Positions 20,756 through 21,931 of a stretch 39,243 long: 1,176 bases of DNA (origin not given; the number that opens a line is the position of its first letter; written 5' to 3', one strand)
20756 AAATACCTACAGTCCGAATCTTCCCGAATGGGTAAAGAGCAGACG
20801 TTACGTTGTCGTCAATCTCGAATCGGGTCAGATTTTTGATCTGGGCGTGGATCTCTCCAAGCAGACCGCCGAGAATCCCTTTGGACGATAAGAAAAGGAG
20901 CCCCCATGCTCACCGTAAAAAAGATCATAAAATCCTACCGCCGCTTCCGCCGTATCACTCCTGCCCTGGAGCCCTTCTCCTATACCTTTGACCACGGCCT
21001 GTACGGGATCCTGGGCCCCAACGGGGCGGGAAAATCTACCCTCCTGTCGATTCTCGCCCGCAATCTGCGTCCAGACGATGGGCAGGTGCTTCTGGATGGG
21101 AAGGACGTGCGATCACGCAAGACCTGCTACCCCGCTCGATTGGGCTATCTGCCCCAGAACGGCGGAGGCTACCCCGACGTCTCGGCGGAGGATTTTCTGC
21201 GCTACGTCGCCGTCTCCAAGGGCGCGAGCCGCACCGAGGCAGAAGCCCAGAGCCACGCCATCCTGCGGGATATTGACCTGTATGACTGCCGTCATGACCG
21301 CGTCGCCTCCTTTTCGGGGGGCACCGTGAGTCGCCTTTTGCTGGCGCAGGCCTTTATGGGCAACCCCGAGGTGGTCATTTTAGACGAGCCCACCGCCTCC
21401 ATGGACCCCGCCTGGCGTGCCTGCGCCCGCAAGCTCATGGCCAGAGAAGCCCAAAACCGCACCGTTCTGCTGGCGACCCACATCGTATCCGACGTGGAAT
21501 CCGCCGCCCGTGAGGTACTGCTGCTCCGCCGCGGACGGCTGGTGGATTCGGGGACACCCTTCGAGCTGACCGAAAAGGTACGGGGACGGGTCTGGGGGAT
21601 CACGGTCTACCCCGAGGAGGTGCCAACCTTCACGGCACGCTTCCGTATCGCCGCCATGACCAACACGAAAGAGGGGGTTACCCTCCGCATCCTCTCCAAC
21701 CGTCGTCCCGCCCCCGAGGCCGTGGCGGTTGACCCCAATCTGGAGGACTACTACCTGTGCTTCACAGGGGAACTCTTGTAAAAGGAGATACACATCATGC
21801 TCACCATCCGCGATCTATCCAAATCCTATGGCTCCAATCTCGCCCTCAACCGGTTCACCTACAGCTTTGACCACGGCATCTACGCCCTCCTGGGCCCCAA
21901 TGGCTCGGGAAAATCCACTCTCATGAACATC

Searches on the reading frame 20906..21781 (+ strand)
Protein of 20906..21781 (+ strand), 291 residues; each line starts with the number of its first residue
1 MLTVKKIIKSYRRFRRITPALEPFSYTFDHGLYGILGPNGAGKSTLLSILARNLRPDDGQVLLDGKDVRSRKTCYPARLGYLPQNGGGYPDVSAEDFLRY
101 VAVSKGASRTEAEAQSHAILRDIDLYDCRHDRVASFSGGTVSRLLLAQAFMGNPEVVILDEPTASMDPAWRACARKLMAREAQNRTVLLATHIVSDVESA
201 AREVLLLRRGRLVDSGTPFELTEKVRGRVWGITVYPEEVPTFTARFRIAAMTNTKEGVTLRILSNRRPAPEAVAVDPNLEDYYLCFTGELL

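Call 29: search_protein_families(library=pfam, proteins=[window:20906-21781:+], max_evalue=0.01)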
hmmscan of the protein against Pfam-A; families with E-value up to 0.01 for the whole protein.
window:20906-21781:+ (291 aa): 9 families
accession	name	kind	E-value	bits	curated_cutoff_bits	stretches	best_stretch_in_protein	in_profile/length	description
PF00005.33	ABC_tran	-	2.5e-28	99.8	25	1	31-164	11-137/137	ABC transporter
PF13304.12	AAA_21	-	1.3e-11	45.6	27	2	134-192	236-298/304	AAA domain, putative AbiEii toxin, Type IV TA system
PF13476.12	AAA_23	-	4.2e-05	24.7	27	1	17-50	10-39/201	AAA domain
PF13207.12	AAA_17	-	0.0011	19.6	27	0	36-54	1-19/136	AAA domain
PF13173.12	AAA_14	-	0.0018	18.7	27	0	32-71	4-43/129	AAA domain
PF13191.12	AAA_16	-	0.0019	19.2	32.6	1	33-79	27-64/167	AAA ATPase domain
PF02463.25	SMC_N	-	0.0032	17.3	40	0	23-65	17-67/220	RecF/RecN/SMC N terminal domain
PF13555.12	AAA_29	-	0.0056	16.8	27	0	29-47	20-39/61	P-loop containing region of AAA domain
PF06414.18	Zeta_toxin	-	0.0069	16.3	22.3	0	37-71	23-57/199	Zeta toxin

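Call 40: search_protein_families(library=ncbifam, proteins=[window:20906-21781:+], max_evalue=0.1)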
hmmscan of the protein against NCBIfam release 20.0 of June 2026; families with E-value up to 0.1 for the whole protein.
window:20906-21781:+ (291 aa): 199 families (the best 25 are shown)
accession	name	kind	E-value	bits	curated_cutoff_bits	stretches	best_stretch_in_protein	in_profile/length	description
TIGR01188.1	drrA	subfamily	1.2e-40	139.7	312.45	1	32-231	21-221/302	daunorubicin resistance ABC transporter, ATP-binding protein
TIGR03522.1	GldA_ABC_ATP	equivalog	1.3e-38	133.2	402.6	1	3-222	4-220/301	gliding motility-associated ABC transporter ATP-binding subunit GldA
TIGR03864.1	PQQ_ABC_ATP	hypoth_equivalog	1.1e-37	129.8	302.25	1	3-225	3-223/236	ABC transporter, ATP-binding subunit, PQQ-dependent alcohol dehydrogenase system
TIGR01257.1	rim_protein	equivalog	1.9e-30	104.6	4012.85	1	3-222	930-1148/2272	rim ABC transporter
NF010060.0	PRK13537.1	equivalog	2.2e-30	105.6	521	1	28-260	38-271/314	nodulation factor ABC transporter ATP-binding protein NodI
TIGR04406.1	LPS_export_lptB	equivalog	2.3e-29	102.4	240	1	2-224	2-225/239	LPS export ABC transporter ATP-binding protein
TIGR03740.1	galliderm_ABC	subfamily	2e-28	99.6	309.75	1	24-212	19-202/223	lantibiotic protection ABC transporter ATP-binding subunit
TIGR03873.1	F420-0_ABC_ATP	hypoth_equivalog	1.1e-27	96.9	372.4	1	32-234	29-238/256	putative F420-0 ABC transporter ATP-binding protein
TIGR02857.1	CydD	equivalog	6.9e-27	94.6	435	1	18-202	335-525/529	thiol reductant ABC exporter subunit CydD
NF033858.1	ABC2_perm_RbbA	equivalog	8.7e-27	93.4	1050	1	24-224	285-487/909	ribosome-associated ATPase/putative transporter RbbA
NF010059.0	PRK13536.1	equivalog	2.5e-26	92.2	549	1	21-227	59-267/342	nodulation factor ABC transporter ATP-binding protein NodI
NF010068.0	PRK13548.1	equivalog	6e-26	91.1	261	1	32-238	33-248/261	heme ABC transporter ATP-binding protein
TIGR04521.1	ECF_ATPase_2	equivalog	7.2e-26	90.9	330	1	18-224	18-235/279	energy-coupling factor transporter ATPase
TIGR03608.1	L_ocin_972_ABC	subfamily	1.8e-25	89.7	254.85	1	19-199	12-199/206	putative bacteriocin export ABC transporter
TIGR01288.1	nodI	equivalog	4.8e-25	88.2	424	1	24-250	23-250/303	nodulation factor ABC transporter ATP-binding protein NodI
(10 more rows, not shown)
